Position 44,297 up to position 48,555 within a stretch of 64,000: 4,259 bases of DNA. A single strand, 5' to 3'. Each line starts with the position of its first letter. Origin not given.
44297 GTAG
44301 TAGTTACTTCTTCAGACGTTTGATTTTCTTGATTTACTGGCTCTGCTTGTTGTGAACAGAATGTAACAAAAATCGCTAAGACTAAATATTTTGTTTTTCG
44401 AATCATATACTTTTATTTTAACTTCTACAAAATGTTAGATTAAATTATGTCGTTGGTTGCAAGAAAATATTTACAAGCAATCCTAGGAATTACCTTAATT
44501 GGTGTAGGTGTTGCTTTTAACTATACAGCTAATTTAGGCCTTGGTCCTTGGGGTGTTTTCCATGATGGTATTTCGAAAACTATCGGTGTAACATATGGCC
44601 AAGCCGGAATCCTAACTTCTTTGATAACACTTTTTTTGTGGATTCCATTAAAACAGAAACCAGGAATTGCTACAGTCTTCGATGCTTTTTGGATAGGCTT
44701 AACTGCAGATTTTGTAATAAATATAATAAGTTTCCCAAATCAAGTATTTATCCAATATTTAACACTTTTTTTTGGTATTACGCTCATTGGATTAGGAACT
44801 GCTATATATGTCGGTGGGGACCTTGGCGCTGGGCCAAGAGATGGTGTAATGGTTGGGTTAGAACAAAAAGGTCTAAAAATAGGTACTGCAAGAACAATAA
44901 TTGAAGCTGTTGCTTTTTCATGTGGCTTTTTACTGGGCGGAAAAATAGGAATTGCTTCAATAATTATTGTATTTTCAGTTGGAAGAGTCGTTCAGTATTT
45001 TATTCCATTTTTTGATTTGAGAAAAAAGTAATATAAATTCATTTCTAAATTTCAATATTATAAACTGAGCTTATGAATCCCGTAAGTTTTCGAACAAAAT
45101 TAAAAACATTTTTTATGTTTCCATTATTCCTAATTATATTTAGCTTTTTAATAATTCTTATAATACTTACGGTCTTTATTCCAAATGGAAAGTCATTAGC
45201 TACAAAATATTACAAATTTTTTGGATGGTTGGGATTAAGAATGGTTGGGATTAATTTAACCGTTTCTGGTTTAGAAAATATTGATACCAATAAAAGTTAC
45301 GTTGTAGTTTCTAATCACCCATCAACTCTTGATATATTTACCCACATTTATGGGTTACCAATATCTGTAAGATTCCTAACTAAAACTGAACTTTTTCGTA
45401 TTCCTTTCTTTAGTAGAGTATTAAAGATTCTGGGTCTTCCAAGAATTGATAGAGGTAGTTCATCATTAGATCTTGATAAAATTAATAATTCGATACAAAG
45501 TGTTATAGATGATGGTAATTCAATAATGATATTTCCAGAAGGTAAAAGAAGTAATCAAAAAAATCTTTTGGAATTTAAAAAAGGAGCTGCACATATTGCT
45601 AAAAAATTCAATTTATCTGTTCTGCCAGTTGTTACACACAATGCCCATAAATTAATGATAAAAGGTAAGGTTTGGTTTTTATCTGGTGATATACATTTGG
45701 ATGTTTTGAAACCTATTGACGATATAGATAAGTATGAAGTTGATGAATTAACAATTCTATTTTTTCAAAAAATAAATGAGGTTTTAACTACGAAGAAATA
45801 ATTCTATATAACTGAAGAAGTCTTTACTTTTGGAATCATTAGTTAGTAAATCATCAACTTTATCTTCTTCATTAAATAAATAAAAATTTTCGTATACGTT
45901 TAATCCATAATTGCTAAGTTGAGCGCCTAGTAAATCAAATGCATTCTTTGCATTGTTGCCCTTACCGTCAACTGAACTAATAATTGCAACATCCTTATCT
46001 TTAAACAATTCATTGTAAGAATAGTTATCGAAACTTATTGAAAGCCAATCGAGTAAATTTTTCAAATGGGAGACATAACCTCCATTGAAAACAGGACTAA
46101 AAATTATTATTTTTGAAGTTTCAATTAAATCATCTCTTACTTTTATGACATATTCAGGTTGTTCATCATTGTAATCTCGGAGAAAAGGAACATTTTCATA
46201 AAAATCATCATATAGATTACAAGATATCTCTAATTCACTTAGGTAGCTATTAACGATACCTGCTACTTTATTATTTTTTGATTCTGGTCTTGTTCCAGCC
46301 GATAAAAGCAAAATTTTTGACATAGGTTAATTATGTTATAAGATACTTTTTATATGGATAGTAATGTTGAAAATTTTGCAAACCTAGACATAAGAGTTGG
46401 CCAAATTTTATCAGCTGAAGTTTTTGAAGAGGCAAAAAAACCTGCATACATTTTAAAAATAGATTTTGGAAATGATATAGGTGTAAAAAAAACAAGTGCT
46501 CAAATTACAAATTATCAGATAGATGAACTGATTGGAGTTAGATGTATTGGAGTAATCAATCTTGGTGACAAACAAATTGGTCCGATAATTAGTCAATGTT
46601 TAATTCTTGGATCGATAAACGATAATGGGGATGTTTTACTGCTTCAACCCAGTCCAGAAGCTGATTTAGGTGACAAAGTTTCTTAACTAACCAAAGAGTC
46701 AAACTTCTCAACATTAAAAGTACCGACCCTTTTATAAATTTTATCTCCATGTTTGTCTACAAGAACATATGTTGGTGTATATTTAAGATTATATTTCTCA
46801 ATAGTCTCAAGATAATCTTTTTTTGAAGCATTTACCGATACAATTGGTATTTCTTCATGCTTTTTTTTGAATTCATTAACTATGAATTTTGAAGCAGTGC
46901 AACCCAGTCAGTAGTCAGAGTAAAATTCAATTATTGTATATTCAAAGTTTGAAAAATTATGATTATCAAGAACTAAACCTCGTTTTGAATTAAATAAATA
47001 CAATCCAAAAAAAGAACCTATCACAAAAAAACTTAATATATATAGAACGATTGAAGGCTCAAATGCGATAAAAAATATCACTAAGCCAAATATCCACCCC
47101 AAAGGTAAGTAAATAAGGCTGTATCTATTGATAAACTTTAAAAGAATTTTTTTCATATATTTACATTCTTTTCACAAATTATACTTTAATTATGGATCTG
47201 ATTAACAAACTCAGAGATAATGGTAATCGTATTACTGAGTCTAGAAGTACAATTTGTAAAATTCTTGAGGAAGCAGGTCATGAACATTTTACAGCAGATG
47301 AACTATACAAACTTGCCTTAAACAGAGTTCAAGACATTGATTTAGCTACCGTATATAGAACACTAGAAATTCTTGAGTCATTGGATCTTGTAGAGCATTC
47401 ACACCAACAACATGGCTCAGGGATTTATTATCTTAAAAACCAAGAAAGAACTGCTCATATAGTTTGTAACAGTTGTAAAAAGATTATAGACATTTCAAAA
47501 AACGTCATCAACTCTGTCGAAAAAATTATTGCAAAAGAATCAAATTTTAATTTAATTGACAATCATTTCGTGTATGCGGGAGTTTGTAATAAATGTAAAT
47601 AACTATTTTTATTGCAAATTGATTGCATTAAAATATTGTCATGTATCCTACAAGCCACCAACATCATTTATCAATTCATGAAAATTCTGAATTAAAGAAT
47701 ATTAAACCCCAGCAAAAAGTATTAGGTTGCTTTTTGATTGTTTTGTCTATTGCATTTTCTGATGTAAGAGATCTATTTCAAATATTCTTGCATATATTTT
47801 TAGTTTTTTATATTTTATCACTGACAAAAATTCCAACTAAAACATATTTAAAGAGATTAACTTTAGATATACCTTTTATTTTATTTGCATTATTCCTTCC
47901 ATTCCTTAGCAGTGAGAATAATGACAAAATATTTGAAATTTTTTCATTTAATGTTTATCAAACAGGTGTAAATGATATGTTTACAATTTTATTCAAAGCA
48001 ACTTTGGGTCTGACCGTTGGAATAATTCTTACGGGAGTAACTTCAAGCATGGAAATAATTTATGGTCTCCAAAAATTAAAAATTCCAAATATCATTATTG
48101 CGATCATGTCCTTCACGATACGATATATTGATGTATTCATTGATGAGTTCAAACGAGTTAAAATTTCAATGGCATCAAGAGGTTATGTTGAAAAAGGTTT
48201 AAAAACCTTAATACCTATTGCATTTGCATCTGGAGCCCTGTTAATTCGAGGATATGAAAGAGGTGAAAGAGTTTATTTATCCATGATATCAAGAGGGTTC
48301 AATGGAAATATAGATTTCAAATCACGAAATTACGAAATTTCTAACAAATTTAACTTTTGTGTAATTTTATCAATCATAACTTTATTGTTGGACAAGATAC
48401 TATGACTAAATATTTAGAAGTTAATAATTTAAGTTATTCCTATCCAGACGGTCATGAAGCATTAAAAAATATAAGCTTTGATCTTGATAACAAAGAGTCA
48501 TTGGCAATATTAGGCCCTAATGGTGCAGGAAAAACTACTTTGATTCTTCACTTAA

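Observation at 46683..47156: Thioredoxin-fold membrane protein with in-frame TGA at the redox Cys position (candidate UxxC selenoprotein)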

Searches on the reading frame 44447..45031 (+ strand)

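Call 9: search_protein_families(library=pfam, proteins=[window:44447-45031:+], max_evalue=0.01)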
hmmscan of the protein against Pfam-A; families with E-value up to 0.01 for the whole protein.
window:44447-45031:+ (194 aa): 1 family
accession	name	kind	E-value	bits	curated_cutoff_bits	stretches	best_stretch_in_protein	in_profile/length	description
PF02588.21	YitT_membrane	-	0.00043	20.2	24.3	1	9-102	98-192/205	Uncharacterised 5xTM membrane BCR, YitT family COG1284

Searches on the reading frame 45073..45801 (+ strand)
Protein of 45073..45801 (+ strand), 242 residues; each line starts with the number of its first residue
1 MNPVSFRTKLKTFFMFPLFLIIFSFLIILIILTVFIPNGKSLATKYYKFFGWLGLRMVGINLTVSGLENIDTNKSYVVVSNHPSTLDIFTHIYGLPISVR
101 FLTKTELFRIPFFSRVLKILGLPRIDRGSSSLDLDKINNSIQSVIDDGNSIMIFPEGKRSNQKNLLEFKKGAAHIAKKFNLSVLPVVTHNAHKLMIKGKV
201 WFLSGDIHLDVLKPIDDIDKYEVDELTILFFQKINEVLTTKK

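Call 9: search_protein_families(library=pfam, proteins=[window:45073-45801:+], max_evalue=0.01)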
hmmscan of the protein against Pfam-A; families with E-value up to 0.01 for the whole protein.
window:45073-45801:+ (242 aa): 1 family
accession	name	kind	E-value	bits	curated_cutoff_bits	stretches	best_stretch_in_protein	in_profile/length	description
PF01553.26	Acyltransferase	-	9e-27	93.9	23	1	62-187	2-130/132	Acyltransferase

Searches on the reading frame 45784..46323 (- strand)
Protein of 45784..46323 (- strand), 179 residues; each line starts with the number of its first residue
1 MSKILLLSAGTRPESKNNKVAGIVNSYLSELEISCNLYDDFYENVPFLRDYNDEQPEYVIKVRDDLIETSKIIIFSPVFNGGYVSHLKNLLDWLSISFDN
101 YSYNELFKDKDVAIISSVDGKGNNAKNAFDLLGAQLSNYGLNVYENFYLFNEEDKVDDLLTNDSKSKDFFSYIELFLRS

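Call 9: search_protein_families(library=pfam, proteins=[window:45784-46323:-], max_evalue=0.01)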
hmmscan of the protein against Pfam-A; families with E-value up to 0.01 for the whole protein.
window:45784-46323:- (179 aa): 2 families
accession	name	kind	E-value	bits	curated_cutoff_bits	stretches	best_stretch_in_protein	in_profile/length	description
PF03358.20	FMN_red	-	2e-15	57.1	24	1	3-123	2-120/152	NADPH-dependent FMN reductase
PF02525.22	Flavodoxin_2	-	2e-07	31.4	27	1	2-124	1-140/198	Flavodoxin-like fold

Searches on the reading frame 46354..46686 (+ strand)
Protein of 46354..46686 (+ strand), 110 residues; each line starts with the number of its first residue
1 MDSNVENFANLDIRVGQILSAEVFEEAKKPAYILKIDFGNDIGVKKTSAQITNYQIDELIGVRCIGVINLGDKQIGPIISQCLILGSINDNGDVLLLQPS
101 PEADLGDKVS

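Call 9: search_protein_families(library=pfam, proteins=[window:46354-46686:+], max_evalue=0.01)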
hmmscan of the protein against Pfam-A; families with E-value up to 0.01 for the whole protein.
window:46354-46686:+ (110 aa): 1 family
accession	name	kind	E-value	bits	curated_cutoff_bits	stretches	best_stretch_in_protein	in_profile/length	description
PF01588.26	tRNA_bind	-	3.5e-11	43.5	27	1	13-108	1-96/96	Putative tRNA binding domain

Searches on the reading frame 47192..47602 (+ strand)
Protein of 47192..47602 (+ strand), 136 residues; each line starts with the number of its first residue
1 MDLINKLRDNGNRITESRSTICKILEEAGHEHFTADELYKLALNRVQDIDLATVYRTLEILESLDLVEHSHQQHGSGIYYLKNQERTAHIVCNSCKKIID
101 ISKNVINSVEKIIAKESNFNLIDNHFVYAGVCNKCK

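Call 9: search_protein_families(library=pfam, proteins=[window:47192-47602:+], max_evalue=0.01)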
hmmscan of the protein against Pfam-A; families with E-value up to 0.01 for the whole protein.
window:47192-47602:+ (136 aa): 2 families
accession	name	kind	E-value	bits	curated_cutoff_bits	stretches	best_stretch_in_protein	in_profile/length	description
PF01475.25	FUR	-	8.5e-29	100.6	23.1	1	10-124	2-116/121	Ferric uptake regulator family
PF12840.13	HTH_20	-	5.2e-05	23.6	27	1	17-69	5-50/51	Helix-turn-helix domain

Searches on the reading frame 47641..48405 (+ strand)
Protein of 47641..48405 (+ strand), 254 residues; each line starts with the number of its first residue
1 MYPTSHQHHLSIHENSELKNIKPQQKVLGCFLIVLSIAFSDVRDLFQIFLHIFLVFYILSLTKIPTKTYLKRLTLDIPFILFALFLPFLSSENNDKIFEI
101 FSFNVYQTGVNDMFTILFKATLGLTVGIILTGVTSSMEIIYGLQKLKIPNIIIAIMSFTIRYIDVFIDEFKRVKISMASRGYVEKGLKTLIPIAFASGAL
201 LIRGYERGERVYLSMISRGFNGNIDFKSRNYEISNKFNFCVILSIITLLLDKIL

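Call 9: search_protein_families(library=pfam, proteins=[window:47641-48405:+], max_evalue=0.01)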
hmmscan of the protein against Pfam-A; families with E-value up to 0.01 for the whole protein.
window:47641-48405:+ (254 aa): 1 family
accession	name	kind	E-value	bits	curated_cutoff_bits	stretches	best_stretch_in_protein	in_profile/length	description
PF02361.21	CbiQ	-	1.1e-28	100.8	25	1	16-222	3-210/216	Cobalt transport protein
